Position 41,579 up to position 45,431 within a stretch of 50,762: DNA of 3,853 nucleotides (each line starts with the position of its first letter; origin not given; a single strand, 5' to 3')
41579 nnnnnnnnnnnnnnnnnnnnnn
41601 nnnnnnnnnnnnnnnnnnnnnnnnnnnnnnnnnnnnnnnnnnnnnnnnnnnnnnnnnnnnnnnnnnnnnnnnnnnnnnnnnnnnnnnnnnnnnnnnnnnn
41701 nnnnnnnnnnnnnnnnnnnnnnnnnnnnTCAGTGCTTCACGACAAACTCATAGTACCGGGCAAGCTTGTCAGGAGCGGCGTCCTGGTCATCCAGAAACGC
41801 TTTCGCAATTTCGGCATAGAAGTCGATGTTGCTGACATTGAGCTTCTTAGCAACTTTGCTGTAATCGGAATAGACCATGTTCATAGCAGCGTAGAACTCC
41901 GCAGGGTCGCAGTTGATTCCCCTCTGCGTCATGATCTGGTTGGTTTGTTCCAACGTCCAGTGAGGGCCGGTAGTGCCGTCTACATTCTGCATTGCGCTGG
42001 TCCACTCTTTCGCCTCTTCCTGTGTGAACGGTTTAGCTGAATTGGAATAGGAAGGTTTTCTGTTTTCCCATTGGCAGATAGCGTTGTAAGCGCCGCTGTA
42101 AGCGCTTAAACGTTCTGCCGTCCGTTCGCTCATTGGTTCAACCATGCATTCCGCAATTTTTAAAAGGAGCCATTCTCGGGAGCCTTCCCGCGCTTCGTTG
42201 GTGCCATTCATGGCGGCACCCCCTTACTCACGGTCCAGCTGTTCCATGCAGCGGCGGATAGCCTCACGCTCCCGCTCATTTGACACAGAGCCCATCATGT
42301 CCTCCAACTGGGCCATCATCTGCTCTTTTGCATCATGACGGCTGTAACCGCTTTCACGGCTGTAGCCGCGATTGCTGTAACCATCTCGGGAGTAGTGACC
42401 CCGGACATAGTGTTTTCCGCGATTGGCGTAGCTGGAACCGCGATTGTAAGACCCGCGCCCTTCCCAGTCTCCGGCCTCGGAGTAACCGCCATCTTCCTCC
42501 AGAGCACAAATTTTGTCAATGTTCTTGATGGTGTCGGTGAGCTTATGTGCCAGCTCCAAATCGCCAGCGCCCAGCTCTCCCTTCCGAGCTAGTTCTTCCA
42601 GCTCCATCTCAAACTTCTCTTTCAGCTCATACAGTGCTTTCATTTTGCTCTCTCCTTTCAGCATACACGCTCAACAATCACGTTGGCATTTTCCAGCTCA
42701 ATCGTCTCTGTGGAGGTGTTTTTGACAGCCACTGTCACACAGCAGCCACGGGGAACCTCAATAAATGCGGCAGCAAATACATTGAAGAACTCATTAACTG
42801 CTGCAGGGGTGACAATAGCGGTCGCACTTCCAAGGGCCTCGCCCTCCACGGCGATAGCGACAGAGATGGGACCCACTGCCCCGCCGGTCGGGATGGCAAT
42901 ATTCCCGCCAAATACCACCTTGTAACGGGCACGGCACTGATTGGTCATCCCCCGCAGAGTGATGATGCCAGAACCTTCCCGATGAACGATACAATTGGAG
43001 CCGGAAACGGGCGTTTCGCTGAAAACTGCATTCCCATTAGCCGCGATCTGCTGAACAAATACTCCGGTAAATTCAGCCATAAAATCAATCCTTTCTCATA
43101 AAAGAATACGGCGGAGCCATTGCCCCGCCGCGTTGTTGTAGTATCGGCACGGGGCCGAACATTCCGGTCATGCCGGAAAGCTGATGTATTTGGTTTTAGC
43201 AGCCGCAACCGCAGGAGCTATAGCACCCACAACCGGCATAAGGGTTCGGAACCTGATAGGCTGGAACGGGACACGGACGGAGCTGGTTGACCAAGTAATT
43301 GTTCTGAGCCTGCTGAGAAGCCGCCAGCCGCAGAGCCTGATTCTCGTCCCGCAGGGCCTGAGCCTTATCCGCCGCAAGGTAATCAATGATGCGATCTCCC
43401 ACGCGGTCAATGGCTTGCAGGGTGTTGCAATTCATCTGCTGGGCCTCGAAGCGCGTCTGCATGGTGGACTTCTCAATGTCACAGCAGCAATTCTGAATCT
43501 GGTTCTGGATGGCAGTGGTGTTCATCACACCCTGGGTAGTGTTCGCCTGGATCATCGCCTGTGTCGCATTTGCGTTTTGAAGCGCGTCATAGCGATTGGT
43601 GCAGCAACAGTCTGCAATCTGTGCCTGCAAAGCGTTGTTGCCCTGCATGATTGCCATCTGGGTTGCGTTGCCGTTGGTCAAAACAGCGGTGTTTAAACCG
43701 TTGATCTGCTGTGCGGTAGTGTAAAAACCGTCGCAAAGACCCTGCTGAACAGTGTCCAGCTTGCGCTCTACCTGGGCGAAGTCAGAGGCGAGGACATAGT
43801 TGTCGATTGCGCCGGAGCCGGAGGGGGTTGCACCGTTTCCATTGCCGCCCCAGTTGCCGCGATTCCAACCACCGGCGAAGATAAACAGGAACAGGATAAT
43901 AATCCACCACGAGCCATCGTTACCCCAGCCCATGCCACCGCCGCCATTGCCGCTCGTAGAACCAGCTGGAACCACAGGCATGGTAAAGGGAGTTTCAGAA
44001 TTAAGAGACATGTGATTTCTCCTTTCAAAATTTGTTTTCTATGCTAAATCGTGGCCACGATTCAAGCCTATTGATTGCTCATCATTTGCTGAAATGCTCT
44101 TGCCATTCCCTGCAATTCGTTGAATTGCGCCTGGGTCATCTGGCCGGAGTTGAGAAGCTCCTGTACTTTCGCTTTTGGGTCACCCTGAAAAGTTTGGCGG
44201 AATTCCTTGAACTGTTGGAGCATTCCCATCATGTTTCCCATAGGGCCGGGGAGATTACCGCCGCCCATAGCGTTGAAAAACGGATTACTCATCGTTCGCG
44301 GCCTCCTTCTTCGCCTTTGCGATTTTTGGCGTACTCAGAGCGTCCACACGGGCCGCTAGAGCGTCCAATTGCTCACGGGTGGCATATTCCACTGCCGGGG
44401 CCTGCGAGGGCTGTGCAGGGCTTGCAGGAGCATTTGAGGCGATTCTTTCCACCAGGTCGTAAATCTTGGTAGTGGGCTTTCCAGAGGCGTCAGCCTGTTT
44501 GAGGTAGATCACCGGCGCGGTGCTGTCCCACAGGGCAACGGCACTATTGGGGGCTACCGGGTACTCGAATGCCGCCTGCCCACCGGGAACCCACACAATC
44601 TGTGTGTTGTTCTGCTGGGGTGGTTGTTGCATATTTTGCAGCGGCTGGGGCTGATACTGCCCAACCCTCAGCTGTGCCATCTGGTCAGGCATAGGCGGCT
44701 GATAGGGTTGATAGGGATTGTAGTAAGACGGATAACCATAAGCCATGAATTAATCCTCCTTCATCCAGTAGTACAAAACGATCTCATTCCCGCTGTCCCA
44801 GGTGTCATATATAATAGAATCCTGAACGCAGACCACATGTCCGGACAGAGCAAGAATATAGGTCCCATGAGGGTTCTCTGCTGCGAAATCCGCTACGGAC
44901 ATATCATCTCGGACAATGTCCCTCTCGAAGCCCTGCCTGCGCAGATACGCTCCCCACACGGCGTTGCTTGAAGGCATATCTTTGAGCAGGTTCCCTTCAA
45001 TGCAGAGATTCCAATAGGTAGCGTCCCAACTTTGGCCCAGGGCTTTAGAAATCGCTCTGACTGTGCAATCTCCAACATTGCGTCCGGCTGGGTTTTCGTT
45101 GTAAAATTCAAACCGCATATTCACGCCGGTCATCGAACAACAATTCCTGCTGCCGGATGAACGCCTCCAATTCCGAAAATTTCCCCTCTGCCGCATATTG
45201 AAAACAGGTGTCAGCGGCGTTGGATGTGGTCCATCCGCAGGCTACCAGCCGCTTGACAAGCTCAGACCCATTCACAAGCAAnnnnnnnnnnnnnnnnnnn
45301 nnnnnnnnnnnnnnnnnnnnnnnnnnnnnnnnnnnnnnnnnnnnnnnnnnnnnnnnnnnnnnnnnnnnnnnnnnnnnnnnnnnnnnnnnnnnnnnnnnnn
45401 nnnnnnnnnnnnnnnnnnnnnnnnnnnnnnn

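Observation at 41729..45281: Eight-gene cargo cluster between lysis genes and integrase with spore-coat/exosporium-like protein chemistry (candidate novel system)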

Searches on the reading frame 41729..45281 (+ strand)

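Call 111: search_protein_families(library=pfam, proteins=[L001:9750-10301:+], max_evalue=0.01)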
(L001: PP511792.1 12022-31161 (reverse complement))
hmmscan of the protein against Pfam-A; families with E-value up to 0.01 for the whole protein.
L001:9750-10301:+ (183 aa): 4 families
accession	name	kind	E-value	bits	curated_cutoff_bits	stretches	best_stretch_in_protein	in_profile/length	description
PF07463.16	NUMOD4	-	3.2e-15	56.5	23.4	1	3-51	1-48/49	NUMOD4 motif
PF13392.12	HNH_3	-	1.2e-06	28.5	24.8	1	80-105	21-46/46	HNH endonuclease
PF22083.2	I-HmuI_NUMOD-like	-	0.0023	17.9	27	1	144-178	11-45/46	DNA endonuclease I-HmuI-like, NUMOD-like domain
PF07453.19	NUMOD1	-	0.0062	17.2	22.8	0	131-165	2-36/37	NUMOD1 domain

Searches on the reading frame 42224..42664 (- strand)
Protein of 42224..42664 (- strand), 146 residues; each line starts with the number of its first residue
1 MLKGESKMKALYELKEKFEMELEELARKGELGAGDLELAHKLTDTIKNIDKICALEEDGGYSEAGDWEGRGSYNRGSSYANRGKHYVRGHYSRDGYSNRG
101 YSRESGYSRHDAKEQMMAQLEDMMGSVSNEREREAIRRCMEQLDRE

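Call 3: search_protein_families(library=pfam, proteins=[window:42224-42664:-], max_evalue=1)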
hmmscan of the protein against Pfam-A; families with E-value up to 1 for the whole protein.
window:42224-42664:- (146 aa): 2 families
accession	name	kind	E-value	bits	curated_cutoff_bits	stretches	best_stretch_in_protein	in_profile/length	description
PF12052.13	VGCC_beta4Aa_N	-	0.15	12.6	25.1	1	127-143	14-30/41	Voltage gated calcium channel subunit beta domain 4Aa N terminal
PF03995.18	Inhibitor_I36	-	0.42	11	21.1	1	67-99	34-65/69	Peptidase inhibitor family I36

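Call 4: search_protein_families(library=phrogs, proteins=[window:42224-42664:-], max_evalue=0.1)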
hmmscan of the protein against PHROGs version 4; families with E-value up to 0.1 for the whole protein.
window:42224-42664:- (146 aa): 1 family
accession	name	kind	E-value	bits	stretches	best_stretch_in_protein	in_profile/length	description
phrog_28802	-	unknown function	1.1e-11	46.3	2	12-111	3-102/190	-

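Call 8: search_protein_families(library=ncbifam, proteins=[window:42224-42664:-], max_evalue=1)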
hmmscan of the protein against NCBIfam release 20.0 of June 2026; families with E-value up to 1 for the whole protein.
window:42224-42664:- (146 aa): 1 family
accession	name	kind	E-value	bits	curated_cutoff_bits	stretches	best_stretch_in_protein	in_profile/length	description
TIGR02989.1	Sig-70_gvs1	subfamily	0.079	12.9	124.55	1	100-145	66-113/158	RNA polymerase sigma-70 factor, Rhodopirellula/Verrucomicrobium family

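Call 9: search_protein_families(library=padloc, proteins=[window:42224-42664:-], max_evalue=1)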
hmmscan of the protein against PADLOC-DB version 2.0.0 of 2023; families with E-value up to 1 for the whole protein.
window:42224-42664:- (146 aa): 0 families

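Call 98: search_solved_structures(query=A7, max_evalue=10)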
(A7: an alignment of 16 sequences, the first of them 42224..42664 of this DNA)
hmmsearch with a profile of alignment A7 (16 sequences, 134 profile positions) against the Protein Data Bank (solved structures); distinct sequences matched with E-value up to 10: 2.
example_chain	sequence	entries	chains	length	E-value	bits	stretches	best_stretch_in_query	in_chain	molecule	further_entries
29sb_A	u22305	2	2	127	0.95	13.1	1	3-59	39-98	KABLE2.5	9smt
7uw5_A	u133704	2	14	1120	1.5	12.5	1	8-52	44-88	Mechanosensitive channel MscK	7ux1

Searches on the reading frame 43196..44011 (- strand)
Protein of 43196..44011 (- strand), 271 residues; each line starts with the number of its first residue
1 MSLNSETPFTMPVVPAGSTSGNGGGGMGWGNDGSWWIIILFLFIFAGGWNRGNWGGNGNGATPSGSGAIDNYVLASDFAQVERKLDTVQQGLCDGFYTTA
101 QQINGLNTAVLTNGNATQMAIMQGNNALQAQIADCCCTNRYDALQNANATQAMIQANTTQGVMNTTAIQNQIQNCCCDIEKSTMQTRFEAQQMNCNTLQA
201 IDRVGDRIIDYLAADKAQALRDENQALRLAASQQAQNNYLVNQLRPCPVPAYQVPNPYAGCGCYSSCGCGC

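Call 3: search_protein_families(library=pfam, proteins=[window:43196-44011:-], max_evalue=1)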
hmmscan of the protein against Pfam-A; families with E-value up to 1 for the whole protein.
window:43196-44011:- (271 aa): 0 families

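Call 4: search_protein_families(library=phrogs, proteins=[window:43196-44011:-], max_evalue=0.1)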
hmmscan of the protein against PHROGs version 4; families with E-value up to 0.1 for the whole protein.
window:43196-44011:- (271 aa): 1 family
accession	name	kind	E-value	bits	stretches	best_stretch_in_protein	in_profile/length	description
phrog_16490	-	unknown function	9.8e-22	78.9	2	6-165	7-166/286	-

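Call 8: search_protein_families(library=ncbifam, proteins=[window:43196-44011:-], max_evalue=1)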
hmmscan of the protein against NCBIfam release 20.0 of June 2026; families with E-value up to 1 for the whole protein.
window:43196-44011:- (271 aa): 0 families

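Call 9: search_protein_families(library=padloc, proteins=[window:43196-44011:-], max_evalue=1)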
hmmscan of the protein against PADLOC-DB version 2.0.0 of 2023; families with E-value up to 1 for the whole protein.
window:43196-44011:- (271 aa): 1 family
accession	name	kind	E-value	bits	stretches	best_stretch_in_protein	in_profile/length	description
PDLC04474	PDC-M16A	-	0.0026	14.2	1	117-238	480-604/917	-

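Call 64: search_dna_similar(query=window:43196-44011:-, collection=phages, mode=protein, max_rows=40, max_evalue=0.001)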
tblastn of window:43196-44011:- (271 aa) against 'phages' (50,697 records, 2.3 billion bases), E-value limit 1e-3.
Records with a match: 35; places in all: 35; records where one place covers at least 80% of the query: 0.
Best place of each record, by identity: <60% 35.
By first word of the organism name: Bacteriophage 17; Clostridium 6; Dulem 5; uncultured 4; bajarodcaudo 2; Aeromonas 1.
By host as written in the record: - 23; Clostridium perfringens 3; Varecia variegata 2; Propithecus coquereli 2; Peromyscus fraterculus 1; Eulemur fulvus collaris 1; Clostridium perfringens 2589 1; Clostridium perfringens 012 1; and 1 more.
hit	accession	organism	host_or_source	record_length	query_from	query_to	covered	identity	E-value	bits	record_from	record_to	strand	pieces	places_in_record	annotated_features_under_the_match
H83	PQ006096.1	bajarodcaudo virus 5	Peromyscus fraterculus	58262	62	257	72%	37.1%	2e-14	79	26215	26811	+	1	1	hypothetical protein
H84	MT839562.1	Bacteriophage sp.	human fecal samples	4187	78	259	67%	35.5%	4e-11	69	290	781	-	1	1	record has no annotation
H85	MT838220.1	Bacteriophage sp.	human fecal samples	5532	64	258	72%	32.6%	6e-17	86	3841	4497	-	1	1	record has no annotation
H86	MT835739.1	Bacteriophage sp.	human fecal samples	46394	77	258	67%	34.8%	8e-13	74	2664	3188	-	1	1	record has no annotation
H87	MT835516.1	Bacteriophage sp.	human fecal samples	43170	77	257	67%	34.5%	3e-13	75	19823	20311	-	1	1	record has no annotation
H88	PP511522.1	Dulem virus 35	Varecia variegata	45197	77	257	67%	34.5%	1e-7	58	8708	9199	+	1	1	hypothetical protein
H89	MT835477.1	Bacteriophage sp.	human fecal samples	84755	81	259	66%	34.3%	8e-13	74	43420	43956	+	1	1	record has no annotation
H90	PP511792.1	Dulem virus 33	Propithecus coquereli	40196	77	259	68%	32.8%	2e-8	61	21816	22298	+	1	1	hypothetical protein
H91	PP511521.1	Dulem virus 36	Varecia variegata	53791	64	258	72%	30.2%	2e-11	69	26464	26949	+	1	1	hypothetical protein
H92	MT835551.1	Bacteriophage sp.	human fecal samples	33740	68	258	70%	30.6%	9e-13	74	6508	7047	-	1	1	record has no annotation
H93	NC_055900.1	uncultured phage cr125_1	human feces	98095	68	259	71%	30.4%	8e-5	50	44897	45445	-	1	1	spike protein/glycoprotein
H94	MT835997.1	Bacteriophage sp.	human fecal samples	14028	77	257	67%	32.0%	5e-13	74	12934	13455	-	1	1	record has no annotation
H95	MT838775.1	Bacteriophage sp.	human fecal samples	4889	77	257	67%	32.0%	1e-12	73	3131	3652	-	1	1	record has no annotation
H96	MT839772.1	Bacteriophage sp.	human fecal samples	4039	77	257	67%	32.0%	2e-12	73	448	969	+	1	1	record has no annotation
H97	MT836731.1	Bacteriophage sp.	human fecal samples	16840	74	257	68%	31.2%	9e-7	56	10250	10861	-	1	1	record has no annotation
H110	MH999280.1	Clostridium phage CPD1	Clostridium perfringens 2589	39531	160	258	37%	38.4%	1e-9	64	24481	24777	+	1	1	hypothetical protein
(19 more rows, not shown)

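Call 65: get_annotated_region(hit=H110, flank=6000)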
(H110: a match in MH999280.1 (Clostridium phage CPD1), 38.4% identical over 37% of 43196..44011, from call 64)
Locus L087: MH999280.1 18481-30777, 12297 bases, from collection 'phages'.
description: Clostridium phage CPD1, complete genome.
organism: Clostridium phage CPD1 (NCBI taxid 2420238)
taxonomy: Viruses; Duplodnaviria; Heunggongvirae; Uroviricota; Caudoviricetes
host: Clostridium perfringens 2589; source: -; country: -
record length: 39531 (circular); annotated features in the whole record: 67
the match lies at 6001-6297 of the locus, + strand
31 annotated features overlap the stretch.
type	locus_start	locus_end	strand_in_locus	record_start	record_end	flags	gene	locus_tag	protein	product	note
CDS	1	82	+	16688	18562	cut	-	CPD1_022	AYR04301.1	endopeptidase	-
CDS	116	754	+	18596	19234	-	-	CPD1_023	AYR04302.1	N-acetylmuramoyl-L-alanine amidase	-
CDS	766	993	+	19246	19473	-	-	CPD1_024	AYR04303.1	putative holin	-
CDS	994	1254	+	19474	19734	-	-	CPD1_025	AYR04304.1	recombination related exonuclease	-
CDS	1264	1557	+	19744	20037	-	-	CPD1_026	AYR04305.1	hypothetical protein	-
CDS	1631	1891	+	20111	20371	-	-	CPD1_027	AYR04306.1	hypothetical protein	-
CDS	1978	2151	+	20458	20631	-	-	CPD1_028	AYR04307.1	hypothetical protein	-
CDS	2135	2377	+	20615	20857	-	-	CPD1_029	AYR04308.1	hypothetical protein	-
CDS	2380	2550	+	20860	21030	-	-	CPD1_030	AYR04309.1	hypothetical protein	-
CDS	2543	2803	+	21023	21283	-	-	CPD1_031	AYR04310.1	hypothetical protein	-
CDS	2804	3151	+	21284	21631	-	-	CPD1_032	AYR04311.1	hypothetical protein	-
CDS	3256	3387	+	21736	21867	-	-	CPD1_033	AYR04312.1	hypothetical protein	-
CDS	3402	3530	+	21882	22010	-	-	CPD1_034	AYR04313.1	hypothetical protein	-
CDS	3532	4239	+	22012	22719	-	-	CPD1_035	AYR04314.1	DNA binding protein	kilA protein, putative phage-related DNA binding protein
CDS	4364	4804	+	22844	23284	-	-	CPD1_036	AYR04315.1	hypothetical protein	-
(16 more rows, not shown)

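Call 69: search_protein_families(library=pfam, proteins=[L087:4364-4804:+, L087:4797-5030:+, L087:5089-5712:+, L087:5719-6336:+, L087:6421-6798:+, L087:6991-7386:+, L087:7379-7906:+], max_evalue=0.1)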
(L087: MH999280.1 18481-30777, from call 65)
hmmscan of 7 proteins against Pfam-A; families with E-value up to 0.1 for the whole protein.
L087:4364-4804:+ (146 aa): 0 families

L087:4797-5030:+ (77 aa): 9 families
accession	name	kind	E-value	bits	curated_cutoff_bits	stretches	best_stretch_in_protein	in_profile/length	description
PF09312.16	SurA_N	-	0.014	16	30.8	1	32-77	56-101/118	SurA N-terminal domain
PF11588.13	DUF3243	-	0.027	15.2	27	1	52-74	16-38/79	Protein of unknown function (DUF3243)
PF01418.23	HTH_6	-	0.03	14.7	28.3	1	45-76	30-61/77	Helix-turn-helix domain, rpiR family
PF07742.17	BTG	-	0.045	13.9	23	1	29-71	49-92/117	BTG family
PF22333.2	Ago_PAZ_arc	-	0.073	13.8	27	1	26-68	23-65/96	Argonaute, PAZ domain, archaea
PF01466.24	Skp1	-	0.075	13.3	22.3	0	38-53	13-28/48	Skp1 family, dimerisation domain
PF05213.18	Corona_NS2A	-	0.082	12.7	23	1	26-69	80-122/267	Coronavirus NS2A protein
PF12321.13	DUF3634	-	0.084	13.7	25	0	38-76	35-72/105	Protein of unknown function (DUF3634)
PF05698.19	Trigger_C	-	0.095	13.2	22.7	0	45-71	113-139/162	Bacterial trigger factor protein (TF) C-terminus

L087:5089-5712:+ (207 aa): 0 families

L087:5719-6336:+ (205 aa): 2 families
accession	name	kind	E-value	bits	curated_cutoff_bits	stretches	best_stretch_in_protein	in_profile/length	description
PF03698.18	UPF0180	-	0.00038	21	25.4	1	85-149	12-76/77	Uncharacterised protein family (UPF0180)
PF05103.18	DivIVA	-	0.085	13.3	28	0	94-163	52-120/131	DivIVA protein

L087:6421-6798:+ (125 aa): 0 families

L087:6991-7386:+ (131 aa): 1 family
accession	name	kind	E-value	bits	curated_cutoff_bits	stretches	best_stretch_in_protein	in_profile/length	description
PF08472.16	S6PP_C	-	0.046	14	34.4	0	50-98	43-90/133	Sucrose-6-phosphate phosphohydrolase C-terminal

L087:7379-7906:+ (175 aa): 0 families

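Call 96: search_solved_structures(query=L087:6421-6798:+, max_evalue=10)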
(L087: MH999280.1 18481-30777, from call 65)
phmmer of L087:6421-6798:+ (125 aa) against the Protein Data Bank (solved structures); distinct sequences matched with E-value up to 10: 0.

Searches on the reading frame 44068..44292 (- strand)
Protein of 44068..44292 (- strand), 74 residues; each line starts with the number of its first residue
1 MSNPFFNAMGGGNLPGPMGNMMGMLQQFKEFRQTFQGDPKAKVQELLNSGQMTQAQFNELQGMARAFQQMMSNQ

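Call 3: search_protein_families(library=pfam, proteins=[window:44068-44292:-], max_evalue=1)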
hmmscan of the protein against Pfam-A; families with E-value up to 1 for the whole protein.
window:44068-44292:- (74 aa): 1 family
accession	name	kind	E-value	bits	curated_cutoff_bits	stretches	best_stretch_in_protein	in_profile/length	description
PF25061.1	RRM_fung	-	0.14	12.8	27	1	29-71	17-60/85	Fungal RNA-binding domain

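Call 4: search_protein_families(library=phrogs, proteins=[window:44068-44292:-], max_evalue=0.1)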
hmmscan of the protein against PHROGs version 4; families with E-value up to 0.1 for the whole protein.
window:44068-44292:- (74 aa): 2 families
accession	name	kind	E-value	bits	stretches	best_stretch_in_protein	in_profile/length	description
phrog_22984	-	unknown function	4.2e-21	76.2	1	1-72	1-66/74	-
phrog_2497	-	head and packaging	0.03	14.4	1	24-67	142-185/455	internal head protein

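Call 8: search_protein_families(library=ncbifam, proteins=[window:44068-44292:-], max_evalue=1)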
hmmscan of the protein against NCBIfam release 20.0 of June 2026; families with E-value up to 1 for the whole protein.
window:44068-44292:- (74 aa): 1 family
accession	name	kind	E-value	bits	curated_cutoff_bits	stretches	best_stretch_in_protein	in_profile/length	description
NF038399.1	NH_RiPP_Os17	domain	0.12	12.5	40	1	29-63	14-46/63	Os1348 family NHLP clan protein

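Call 9: search_protein_families(library=padloc, proteins=[window:44068-44292:-], max_evalue=1)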
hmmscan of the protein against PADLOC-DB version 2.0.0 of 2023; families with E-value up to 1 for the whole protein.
window:44068-44292:- (74 aa): 0 families
